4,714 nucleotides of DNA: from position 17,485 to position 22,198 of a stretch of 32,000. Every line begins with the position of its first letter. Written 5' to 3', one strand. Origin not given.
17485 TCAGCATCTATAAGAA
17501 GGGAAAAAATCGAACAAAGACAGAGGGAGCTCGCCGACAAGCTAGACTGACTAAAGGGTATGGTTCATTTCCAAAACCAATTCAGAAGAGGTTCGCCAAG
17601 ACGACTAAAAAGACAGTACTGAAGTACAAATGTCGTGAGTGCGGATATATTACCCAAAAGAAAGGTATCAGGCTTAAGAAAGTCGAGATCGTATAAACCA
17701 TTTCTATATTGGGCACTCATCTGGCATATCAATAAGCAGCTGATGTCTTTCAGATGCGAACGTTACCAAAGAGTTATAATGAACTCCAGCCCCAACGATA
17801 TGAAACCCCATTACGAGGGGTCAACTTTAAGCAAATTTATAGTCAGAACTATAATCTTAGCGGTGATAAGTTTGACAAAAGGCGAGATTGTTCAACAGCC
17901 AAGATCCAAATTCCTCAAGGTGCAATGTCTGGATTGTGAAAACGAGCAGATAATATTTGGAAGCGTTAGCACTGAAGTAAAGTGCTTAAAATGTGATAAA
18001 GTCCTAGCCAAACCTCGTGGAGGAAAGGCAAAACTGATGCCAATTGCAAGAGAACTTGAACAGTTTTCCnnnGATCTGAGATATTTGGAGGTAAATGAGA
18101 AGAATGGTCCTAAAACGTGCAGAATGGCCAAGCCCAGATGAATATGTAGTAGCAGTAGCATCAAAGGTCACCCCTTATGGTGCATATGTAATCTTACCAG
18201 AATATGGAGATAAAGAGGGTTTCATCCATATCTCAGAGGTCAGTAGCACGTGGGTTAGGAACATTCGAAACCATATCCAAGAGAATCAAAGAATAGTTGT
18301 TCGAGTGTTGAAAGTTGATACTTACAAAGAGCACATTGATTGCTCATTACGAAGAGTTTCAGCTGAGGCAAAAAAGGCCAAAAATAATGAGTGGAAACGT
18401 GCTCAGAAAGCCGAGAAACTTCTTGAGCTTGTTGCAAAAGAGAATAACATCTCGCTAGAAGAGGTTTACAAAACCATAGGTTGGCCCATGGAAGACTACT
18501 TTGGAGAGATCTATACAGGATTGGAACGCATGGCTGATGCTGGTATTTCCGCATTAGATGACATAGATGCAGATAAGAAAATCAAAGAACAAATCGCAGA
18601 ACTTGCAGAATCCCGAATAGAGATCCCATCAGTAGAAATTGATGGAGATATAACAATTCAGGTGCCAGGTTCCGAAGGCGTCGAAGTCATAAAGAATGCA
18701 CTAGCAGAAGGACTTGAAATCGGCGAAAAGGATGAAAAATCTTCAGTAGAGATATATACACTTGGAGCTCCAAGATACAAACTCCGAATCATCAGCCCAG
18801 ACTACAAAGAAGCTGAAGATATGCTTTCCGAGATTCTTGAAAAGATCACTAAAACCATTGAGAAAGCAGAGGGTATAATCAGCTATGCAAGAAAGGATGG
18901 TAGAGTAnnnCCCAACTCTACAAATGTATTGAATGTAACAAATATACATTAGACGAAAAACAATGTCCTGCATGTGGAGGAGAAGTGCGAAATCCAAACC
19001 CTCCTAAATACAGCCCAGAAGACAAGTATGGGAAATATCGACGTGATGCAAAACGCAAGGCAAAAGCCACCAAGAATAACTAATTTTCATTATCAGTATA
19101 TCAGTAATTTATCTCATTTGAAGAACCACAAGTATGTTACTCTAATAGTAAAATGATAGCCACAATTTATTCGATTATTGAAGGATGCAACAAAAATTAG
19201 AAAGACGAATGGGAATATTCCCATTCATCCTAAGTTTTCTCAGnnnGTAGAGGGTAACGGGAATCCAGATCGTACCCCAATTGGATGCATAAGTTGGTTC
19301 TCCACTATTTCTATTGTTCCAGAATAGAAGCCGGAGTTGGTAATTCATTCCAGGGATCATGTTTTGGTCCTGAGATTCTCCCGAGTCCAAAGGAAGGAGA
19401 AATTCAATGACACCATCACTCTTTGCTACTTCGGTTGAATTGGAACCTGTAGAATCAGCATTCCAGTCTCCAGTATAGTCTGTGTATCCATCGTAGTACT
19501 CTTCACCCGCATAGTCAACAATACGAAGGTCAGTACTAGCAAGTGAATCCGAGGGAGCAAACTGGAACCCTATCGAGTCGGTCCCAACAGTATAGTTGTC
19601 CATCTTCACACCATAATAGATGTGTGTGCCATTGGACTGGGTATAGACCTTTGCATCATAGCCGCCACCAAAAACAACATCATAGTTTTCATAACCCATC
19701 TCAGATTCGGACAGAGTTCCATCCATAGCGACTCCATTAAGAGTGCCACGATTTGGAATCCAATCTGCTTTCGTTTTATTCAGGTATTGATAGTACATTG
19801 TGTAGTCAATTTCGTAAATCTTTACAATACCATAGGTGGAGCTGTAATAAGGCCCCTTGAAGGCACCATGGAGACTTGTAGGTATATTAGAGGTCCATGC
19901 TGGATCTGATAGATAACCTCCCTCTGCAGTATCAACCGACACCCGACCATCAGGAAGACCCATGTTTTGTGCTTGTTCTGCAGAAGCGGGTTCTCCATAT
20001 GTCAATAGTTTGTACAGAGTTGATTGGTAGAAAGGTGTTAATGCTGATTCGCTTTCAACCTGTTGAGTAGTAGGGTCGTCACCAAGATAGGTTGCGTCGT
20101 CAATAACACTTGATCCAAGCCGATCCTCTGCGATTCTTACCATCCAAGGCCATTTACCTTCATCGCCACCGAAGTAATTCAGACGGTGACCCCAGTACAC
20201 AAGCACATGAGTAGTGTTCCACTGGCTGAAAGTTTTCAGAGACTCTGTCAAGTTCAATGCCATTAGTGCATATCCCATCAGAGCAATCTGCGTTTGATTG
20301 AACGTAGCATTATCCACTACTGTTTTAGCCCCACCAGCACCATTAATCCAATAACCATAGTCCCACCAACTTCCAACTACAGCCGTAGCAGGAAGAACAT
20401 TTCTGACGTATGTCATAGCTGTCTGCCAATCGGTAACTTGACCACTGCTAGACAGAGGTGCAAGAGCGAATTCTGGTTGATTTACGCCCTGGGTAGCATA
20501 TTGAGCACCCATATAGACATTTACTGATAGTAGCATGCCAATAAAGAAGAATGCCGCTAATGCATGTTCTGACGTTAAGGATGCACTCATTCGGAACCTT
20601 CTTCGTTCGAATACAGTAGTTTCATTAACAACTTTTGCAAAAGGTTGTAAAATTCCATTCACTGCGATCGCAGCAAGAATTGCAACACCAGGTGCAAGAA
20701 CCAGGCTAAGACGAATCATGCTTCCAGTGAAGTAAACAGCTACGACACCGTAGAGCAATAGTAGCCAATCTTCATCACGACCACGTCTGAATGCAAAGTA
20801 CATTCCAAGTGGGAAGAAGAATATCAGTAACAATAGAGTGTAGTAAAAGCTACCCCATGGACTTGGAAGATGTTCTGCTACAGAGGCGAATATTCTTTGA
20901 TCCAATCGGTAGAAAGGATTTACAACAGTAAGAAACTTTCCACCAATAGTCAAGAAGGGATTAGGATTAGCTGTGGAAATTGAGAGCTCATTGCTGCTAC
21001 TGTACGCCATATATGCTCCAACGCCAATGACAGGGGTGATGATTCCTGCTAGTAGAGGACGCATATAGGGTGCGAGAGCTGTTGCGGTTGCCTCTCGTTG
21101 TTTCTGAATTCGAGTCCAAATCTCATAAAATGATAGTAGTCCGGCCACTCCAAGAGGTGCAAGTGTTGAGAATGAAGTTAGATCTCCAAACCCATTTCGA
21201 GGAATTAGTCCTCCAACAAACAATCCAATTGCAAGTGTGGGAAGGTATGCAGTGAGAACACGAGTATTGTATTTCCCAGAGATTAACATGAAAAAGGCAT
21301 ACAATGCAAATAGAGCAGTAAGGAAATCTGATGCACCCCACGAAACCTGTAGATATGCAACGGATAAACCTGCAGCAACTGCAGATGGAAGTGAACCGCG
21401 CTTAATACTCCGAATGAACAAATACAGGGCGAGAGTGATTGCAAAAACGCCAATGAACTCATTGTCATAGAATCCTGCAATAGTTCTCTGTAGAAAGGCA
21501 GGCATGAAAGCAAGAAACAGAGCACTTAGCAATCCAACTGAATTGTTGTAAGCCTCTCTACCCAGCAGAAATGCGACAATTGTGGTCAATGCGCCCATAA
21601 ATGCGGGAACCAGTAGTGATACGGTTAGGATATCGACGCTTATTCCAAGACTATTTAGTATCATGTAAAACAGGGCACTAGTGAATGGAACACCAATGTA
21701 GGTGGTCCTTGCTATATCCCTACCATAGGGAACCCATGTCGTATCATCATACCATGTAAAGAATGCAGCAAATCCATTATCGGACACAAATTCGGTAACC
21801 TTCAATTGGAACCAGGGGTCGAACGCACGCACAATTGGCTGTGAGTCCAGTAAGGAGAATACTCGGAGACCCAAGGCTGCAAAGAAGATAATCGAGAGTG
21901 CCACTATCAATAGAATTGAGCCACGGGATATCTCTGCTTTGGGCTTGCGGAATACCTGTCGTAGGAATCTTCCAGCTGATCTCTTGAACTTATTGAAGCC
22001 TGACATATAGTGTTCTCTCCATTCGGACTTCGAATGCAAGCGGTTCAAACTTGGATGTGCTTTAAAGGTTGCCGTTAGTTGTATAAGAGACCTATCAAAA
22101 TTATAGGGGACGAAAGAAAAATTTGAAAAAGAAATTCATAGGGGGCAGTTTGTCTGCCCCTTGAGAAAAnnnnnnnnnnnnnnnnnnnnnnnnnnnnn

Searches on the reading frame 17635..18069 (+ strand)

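Call 9: search_protein_families(library=pfam, proteins=[window:17635-18069:+], max_evalue=0.001)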
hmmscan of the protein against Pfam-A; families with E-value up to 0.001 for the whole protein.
window:17635-18069:+ (145 aa): 1 family
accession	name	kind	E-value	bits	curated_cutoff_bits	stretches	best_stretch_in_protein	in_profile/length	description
PF01667.23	Ribosomal_S27e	-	6.4e-21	74.3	24.5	1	89-134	1-46/55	Ribosomal protein S27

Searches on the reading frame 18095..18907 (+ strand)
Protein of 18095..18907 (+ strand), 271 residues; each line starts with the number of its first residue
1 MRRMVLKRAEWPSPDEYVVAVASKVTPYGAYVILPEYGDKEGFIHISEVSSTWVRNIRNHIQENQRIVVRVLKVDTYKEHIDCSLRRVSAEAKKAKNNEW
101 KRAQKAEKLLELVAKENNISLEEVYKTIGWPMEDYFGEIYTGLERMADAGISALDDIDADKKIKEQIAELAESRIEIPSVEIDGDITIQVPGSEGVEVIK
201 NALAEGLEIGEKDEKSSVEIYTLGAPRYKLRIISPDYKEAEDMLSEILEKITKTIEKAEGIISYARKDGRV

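Call 9: search_protein_families(library=pfam, proteins=[window:18095-18907:+], max_evalue=0.001)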
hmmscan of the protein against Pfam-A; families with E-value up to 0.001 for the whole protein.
window:18095-18907:+ (271 aa): 2 families
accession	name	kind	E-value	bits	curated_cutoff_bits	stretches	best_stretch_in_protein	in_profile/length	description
PF07541.17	EIF_2_alpha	-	3.1e-28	98.5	22.8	1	125-237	2-114/114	Eukaryotic translation initiation factor 2 alpha subunit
PF00575.29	S1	-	2.8e-10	40.9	22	1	16-86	6-74/74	S1 RNA binding domain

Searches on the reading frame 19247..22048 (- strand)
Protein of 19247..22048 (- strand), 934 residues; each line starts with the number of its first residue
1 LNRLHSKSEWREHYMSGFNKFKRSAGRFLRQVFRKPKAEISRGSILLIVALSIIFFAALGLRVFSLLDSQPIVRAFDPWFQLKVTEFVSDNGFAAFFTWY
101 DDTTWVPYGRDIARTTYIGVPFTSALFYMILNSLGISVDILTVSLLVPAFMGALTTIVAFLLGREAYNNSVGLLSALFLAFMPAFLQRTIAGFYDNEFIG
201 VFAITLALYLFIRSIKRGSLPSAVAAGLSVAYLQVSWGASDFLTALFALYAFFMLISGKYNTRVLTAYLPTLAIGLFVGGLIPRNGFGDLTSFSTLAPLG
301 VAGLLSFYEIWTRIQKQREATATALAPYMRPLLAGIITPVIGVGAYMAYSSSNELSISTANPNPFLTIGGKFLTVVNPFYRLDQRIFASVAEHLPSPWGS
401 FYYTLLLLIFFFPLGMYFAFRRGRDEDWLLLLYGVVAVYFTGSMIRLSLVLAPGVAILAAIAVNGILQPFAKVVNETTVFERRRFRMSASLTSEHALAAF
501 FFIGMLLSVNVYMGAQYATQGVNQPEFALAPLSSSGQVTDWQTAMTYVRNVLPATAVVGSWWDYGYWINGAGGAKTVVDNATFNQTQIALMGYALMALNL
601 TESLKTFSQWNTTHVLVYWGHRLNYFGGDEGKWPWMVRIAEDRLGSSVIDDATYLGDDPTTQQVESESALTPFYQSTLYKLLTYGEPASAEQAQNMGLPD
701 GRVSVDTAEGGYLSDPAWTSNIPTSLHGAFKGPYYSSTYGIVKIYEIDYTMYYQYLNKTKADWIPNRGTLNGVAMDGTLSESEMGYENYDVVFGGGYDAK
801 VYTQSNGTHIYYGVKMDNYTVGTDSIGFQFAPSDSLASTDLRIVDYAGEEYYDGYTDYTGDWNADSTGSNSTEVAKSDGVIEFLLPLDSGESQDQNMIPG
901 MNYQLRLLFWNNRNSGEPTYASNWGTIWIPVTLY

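Call 9: search_protein_families(library=pfam, proteins=[window:19247-22048:-], max_evalue=0.001)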
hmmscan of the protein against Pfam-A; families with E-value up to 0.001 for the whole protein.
window:19247-22048:- (934 aa): 2 families
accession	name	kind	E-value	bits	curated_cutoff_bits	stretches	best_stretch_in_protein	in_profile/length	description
PF02516.20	STT3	-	6.1e-54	184.5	24.5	1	46-459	2-405/405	Oligosaccharyl transferase STT3, N-terminal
PF13231.12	PMT_2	-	3.1e-05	24.7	26.1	1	139-277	19-152/160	Dolichyl-phosphate-mannose-protein mannosyltransferase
